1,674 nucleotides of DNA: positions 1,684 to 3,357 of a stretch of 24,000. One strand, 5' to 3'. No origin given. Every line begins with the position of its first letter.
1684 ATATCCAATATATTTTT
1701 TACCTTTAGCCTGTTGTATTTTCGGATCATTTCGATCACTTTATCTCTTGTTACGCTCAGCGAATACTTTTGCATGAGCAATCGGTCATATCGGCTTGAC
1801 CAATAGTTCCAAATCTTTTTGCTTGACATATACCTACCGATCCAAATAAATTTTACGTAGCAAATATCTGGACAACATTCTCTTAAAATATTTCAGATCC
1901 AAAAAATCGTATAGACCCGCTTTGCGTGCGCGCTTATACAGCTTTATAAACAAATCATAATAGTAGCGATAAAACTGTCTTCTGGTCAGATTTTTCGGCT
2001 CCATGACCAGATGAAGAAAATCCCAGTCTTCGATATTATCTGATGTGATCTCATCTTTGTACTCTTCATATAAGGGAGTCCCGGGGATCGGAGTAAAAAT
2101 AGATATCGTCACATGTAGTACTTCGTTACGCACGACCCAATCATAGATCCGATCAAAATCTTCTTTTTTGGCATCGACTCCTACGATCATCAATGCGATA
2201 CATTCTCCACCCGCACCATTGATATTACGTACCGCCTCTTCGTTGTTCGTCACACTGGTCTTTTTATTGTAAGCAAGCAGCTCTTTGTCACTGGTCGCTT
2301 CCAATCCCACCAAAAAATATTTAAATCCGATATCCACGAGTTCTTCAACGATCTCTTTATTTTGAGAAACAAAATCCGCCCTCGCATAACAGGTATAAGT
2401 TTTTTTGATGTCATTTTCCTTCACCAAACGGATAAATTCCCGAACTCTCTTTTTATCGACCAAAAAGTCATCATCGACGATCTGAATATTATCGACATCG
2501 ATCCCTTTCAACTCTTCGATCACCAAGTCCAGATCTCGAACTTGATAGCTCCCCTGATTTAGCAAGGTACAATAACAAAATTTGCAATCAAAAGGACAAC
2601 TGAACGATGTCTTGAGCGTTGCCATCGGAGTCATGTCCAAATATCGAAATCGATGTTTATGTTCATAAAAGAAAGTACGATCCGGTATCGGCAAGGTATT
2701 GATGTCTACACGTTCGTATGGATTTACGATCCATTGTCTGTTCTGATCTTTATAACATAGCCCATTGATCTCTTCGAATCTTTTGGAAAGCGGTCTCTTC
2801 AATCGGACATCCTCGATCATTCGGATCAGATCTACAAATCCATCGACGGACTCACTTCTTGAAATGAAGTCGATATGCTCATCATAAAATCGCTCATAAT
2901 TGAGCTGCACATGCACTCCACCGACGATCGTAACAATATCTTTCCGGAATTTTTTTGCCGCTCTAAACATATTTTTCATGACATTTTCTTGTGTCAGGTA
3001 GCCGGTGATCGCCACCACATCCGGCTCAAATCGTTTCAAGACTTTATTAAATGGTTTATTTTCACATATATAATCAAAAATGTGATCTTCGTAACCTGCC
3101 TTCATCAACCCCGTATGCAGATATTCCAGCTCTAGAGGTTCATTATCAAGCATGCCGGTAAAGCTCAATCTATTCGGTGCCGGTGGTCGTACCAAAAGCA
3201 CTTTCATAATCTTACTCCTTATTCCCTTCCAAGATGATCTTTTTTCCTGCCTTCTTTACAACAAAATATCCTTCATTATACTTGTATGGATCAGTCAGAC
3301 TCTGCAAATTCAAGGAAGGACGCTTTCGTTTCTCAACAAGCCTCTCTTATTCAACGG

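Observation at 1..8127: Orphan operon: three paralogous B12-dependent radical SAM enzymes, a SAM methyltransferase, a membrane metallophosphoesterase and two GNAT/FemAB-fold acyltransferases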

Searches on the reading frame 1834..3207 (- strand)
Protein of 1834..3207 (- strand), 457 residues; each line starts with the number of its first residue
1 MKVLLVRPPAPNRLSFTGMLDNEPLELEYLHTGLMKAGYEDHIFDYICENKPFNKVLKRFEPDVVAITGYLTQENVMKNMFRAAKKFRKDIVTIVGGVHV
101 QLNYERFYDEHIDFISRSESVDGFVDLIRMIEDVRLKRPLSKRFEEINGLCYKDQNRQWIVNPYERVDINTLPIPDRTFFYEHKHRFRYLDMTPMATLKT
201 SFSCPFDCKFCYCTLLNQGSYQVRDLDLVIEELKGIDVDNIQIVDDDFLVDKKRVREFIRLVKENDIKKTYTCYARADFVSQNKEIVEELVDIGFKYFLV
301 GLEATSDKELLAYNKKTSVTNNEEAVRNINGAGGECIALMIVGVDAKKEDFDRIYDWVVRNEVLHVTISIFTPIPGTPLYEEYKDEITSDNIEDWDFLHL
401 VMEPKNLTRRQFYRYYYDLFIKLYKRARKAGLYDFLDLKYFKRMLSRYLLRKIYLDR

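Call 8: search_protein_families(library=pfam, proteins=[window:1834-3207:-], max_evalue=0.01)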
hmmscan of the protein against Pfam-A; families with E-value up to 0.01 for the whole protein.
window:1834-3207:- (457 aa): 3 families
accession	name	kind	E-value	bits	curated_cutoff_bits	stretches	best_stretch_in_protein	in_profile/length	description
PF04055.27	Radical_SAM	-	1.8e-16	61.2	29.5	1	201-358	4-166/166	Radical SAM superfamily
PF02310.24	B12-binding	-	2.2e-14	53.7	32.1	1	21-127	11-120/121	B12 binding domain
PF13353.11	Fer4_12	-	0.003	18.3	22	0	204-291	15-106/137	4Fe-4S single cluster domain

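Call 9: search_protein_families(library=ncbifam, proteins=[window:1834-3207:-], max_evalue=0.01)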
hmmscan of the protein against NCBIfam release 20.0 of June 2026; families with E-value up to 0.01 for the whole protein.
window:1834-3207:- (457 aa): 19 families
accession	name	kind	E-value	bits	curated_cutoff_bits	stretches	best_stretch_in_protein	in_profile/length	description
TIGR04367.1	HpnR_B12_rSAM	equivalog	1.5e-42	145.8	650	1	1-414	1-403/490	hopanoid C-3 methylase HpnR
TIGR02026.1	BchE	equivalog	8e-40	137.1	481.35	1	3-442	2-445/497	magnesium-protoporphyrin IX monomethyl ester anaerobic oxidative cyclase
TIGR04479.1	bcpD_PhpK_rSAM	subfamily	1.2e-27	96.5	600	1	27-344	75-391/504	PhpK family radical SAM P-methyltransferase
TIGR03471.1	HpnJ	equivalog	1.6e-18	66.8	577.6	1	80-386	87-390/472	hopanoid biosynthesis associated radical SAM protein HpnJ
NF050148.1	rSAM_ApyD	equivalog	2.2e-16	59.4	750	1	61-393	74-403/645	RiPP biosynthesis radical SAM protein ApyD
NF038361.1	rSAM_Sden_1168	equivalog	1.1e-14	53.9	575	1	50-382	129-472/560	Sden_1168 family B12-binding radical SAM P-methyltransferase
NF040542.1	rSAM_RCCLKC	equivalog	2.6e-13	49.9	450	1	31-364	20-353/423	arsinothricin biosynthesis radical SAM protein ArsL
NF033712.0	B12_rSAM_KedN5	subfamily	6.3e-13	47.8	700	1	54-377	55-385/624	KedN5 family methylcobalamin-dependent radical SAM C-methyltransferase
NF033070.1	rSAM_AprD4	equivalog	4.9e-12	45.5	500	1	146-386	147-393/456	AprD4 family radical SAM diol-dehydratase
TIGR04295.1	B12_rSAM_oligo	hypoth_equivalog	2.8e-11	42.8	400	1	140-381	140-382/422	TIGR04295 family B12-binding domain-containing radical SAM protein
TIGR04072.2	rSAM_ladder_B12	equivalog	5.7e-11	41.7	360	1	186-332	171-319/443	lipid biosynthesis B12-binding/radical SAM protein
TIGR04013.1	B12_SAM_MJ_1487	hypoth_equivalog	1.5e-10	40.5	251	1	58-389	40-363/382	TIGR04013 family B12-binding domain/radical SAM domain-containing protein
TIGR03975.1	rSAM_ocin_1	subfamily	8.6e-10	37.7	281.85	1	57-340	124-408/606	RiPP maturation radical SAM C-methyltransferase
NF045585.1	rSAM_slr0320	equivalog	9.4e-10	37.6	775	1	73-322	121-371/511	photosystem II high light acclimation radical SAM protein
TIGR04014.1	B12_SAM_MJ_0865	equivalog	1.3e-09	37.4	360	1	143-382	114-357/434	methyl-coenzyme M reductase glutamine C-methyltransferase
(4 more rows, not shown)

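Call 12: find_encoding_contigs(protein=window:1834-3207:-, flank=10000, max_places=6)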
Protein window:1834-3207:- (457 aa): 1 contig read that carries it; 1 place shown.
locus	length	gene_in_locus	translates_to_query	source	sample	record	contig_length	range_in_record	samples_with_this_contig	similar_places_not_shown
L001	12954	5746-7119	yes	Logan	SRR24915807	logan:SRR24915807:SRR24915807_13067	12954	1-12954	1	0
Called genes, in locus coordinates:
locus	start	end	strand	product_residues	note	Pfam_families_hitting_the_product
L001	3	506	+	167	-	?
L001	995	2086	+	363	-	PF00583:Acetyltransf_1 (weak)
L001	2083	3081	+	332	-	-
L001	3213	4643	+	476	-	PF02310:B12-binding, PF04055:Radical_SAM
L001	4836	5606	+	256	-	PF00149:Metallophos, PF12850:Metallophos_2 (faint)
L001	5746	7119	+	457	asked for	PF02310:B12-binding, PF04055:Radical_SAM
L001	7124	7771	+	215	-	PF01209:Ubie_methyltran, PF03848:TehB (faint), PF13489:Methyltransf_23, PF01739:CheR (faint), PF13847:Methyltransf_31, PF08241:Methyltransf_11, PF08242:Methyltransf_12, PF13649:Methyltransf_25, +1 more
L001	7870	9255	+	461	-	PF02310:B12-binding, PF04055:Radical_SAM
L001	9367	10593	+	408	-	PF02310:B12-binding, PF04055:Radical_SAM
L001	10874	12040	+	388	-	PF01411:tRNA-synt_2c, PF07973:tRNA_SAD, PF02272:DHHA1 (faint)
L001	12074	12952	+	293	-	?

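Call 22: search_protein_families(library=ncbifam, proteins=[L001:9271-10593:+, L001:7870-9255:+, L001:10868-12040:+, L001:12074-12952:+], max_evalue=0.00001)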
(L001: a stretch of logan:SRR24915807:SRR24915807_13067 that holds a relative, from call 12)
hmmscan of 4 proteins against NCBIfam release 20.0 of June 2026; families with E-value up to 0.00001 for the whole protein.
L001:9271-10593:+ (440 aa): 20 families
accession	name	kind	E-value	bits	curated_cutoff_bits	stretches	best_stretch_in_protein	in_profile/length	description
TIGR04479.1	bcpD_PhpK_rSAM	subfamily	5.9e-25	87.6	600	1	151-338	230-414/504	PhpK family radical SAM P-methyltransferase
TIGR03471.1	HpnJ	equivalog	4.8e-23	81.8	577.6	1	165-396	200-434/472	hopanoid biosynthesis associated radical SAM protein HpnJ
NF038361.1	rSAM_Sden_1168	equivalog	1e-22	80.4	575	1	162-394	282-518/560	Sden_1168 family B12-binding radical SAM P-methyltransferase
TIGR04072.2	rSAM_ladder_B12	equivalog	1.5e-21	76.5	360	1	80-396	89-417/443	lipid biosynthesis B12-binding/radical SAM protein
TIGR02026.1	BchE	equivalog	1.8e-21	76.6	481.35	1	166-419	198-449/497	magnesium-protoporphyrin IX monomethyl ester anaerobic oxidative cyclase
NF050148.1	rSAM_ApyD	equivalog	3.7e-20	71.9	750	1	147-367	183-407/645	RiPP biosynthesis radical SAM protein ApyD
TIGR04367.1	HpnR_B12_rSAM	equivalog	2.4e-18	66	650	1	74-390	74-405/490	hopanoid C-3 methylase HpnR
NF040542.1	rSAM_RCCLKC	equivalog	8.8e-16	58.1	450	1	134-332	148-352/423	arsinothricin biosynthesis radical SAM protein ArsL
TIGR04013.1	B12_SAM_MJ_1487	hypoth_equivalog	1.8e-15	56.7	251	1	50-210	32-199/382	TIGR04013 family B12-binding domain/radical SAM domain-containing protein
TIGR04014.1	B12_SAM_MJ_0865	equivalog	9.7e-15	54.3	360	1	78-351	58-357/434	methyl-coenzyme M reductase glutamine C-methyltransferase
NF033070.1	rSAM_AprD4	equivalog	1.6e-13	50.4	500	1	164-386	198-423/456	AprD4 family radical SAM diol-dehydratase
TIGR00089.1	TIGR00089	subfamily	4.7e-13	48.7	251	1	74-351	55-339/429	MiaB/RimO family radical SAM methylthiotransferase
TIGR03975.1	rSAM_ocin_1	subfamily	1.4e-12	46.9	281.85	1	157-327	256-427/606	RiPP maturation radical SAM C-methyltransferase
TIGR04295.1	B12_rSAM_oligo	hypoth_equivalog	1.5e-12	47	400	1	164-284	202-316/422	TIGR04295 family B12-binding domain-containing radical SAM protein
NF045585.1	rSAM_slr0320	equivalog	7.4e-12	44.5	775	1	163-330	236-409/511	photosystem II high light acclimation radical SAM protein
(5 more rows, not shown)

L001:7870-9255:+ (461 aa): 22 families
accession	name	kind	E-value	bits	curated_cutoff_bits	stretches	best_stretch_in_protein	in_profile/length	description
TIGR04367.1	HpnR_B12_rSAM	equivalog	7e-51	173.2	650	1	20-416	17-408/490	hopanoid C-3 methylase HpnR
TIGR02026.1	BchE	equivalog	6.7e-37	127.5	481.35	1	9-430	6-436/497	magnesium-protoporphyrin IX monomethyl ester anaerobic oxidative cyclase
TIGR04479.1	bcpD_PhpK_rSAM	subfamily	3.8e-24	84.9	600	1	30-337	77-389/504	PhpK family radical SAM P-methyltransferase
TIGR03471.1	HpnJ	equivalog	2e-21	76.5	577.6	1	82-433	88-445/472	hopanoid biosynthesis associated radical SAM protein HpnJ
NF038361.1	rSAM_Sden_1168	equivalog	3.5e-18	65.5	575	1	41-404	119-499/560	Sden_1168 family B12-binding radical SAM P-methyltransferase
NF040542.1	rSAM_RCCLKC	equivalog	4e-17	62.5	450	1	81-358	68-352/423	arsinothricin biosynthesis radical SAM protein ArsL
NF040546.1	rSAM_CUAEP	equivalog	9.1e-15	54.3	500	1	79-358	65-343/468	CUAEP/CCAEP-tail radical SAM (seleno)protein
TIGR04295.1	B12_rSAM_oligo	hypoth_equivalog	3.1e-13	49.2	400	1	91-385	101-388/422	TIGR04295 family B12-binding domain-containing radical SAM protein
TIGR04013.1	B12_SAM_MJ_1487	hypoth_equivalog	1.3e-12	47.3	251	1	67-235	45-196/382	TIGR04013 family B12-binding domain/radical SAM domain-containing protein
TIGR04072.2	rSAM_ladder_B12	equivalog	4.6e-12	45.3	360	1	28-356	21-349/443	lipid biosynthesis B12-binding/radical SAM protein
NF050148.1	rSAM_ApyD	equivalog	4e-09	35.4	750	1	58-383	70-398/645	RiPP biosynthesis radical SAM protein ApyD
NF033070.1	rSAM_AprD4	equivalog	5.5e-09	35.4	500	1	170-376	176-388/456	AprD4 family radical SAM diol-dehydratase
TIGR04385.1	B12_rSAM_cofa1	equivalog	1e-08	34.9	450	1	25-339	20-346/438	B12 lower ligand biosynthesis radical SAM protein BzaD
TIGR04014.1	B12_SAM_MJ_0865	equivalog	5.2e-08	32.1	360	1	191-376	161-356/434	methyl-coenzyme M reductase glutamine C-methyltransferase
TIGR04190.1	B12_SAM_Ta0216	equivalog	7.4e-08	31.4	500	1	71-297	89-331/554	TIGR04190 family B12-binding domain/radical SAM domain protein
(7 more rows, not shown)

L001:10868-12040:+ (390 aa): 3 families
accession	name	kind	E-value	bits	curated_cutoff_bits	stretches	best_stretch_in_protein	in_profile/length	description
TIGR03683.1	A-tRNA_syn_arch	equivalog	4e-56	190.8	744.7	1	3-378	500-893/902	alanine--tRNA ligase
NF040865.1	a_tRNA_ed_AlaXM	equivalog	9e-47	159.7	300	1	4-225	1-231/234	alanyl-tRNA editing protein AlaXM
TIGR00344.1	alaS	equivalog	3.9e-45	154.4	457.05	1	5-367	450-845/847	alanine--tRNA ligase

L001:12074-12952:+ (293 aa): 0 families

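Call 30: search_solved_structures(query=L001:9271-10593:+, max_evalue=0.01)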
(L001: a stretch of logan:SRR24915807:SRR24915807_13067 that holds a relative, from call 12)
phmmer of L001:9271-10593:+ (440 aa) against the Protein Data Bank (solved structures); distinct sequences matched with E-value up to 0.01: 7.
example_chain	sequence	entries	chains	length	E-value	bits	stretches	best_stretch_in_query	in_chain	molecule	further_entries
9ccb_A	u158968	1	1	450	7e-10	41.9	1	160-355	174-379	Radical SAM core domain-containing protein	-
6fd2_B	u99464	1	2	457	8.6e-10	41.6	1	163-361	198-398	Putative apramycin biosynthetic oxidoreductase 4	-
7mjv_A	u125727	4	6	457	0.0012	21.3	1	84-227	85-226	tRNA-2-methylthio-N(6)-dimethylallyladenosine synthase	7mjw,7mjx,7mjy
7mjz_A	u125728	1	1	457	0.0012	21.3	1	84-227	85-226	tRNA-2-methylthio-N(6)-dimethylallyladenosine synthase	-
9n1b_A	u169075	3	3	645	0.0015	21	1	141-350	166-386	Radical SAM protein | Radical SAM enzyme CysS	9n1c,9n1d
2qgq_A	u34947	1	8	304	0.0022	20.4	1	166-333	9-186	Protein TM_1862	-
4jc0_A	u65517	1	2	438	0.0036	19.8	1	165-332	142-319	Ribosomal protein S12 methylthiotransferase RimO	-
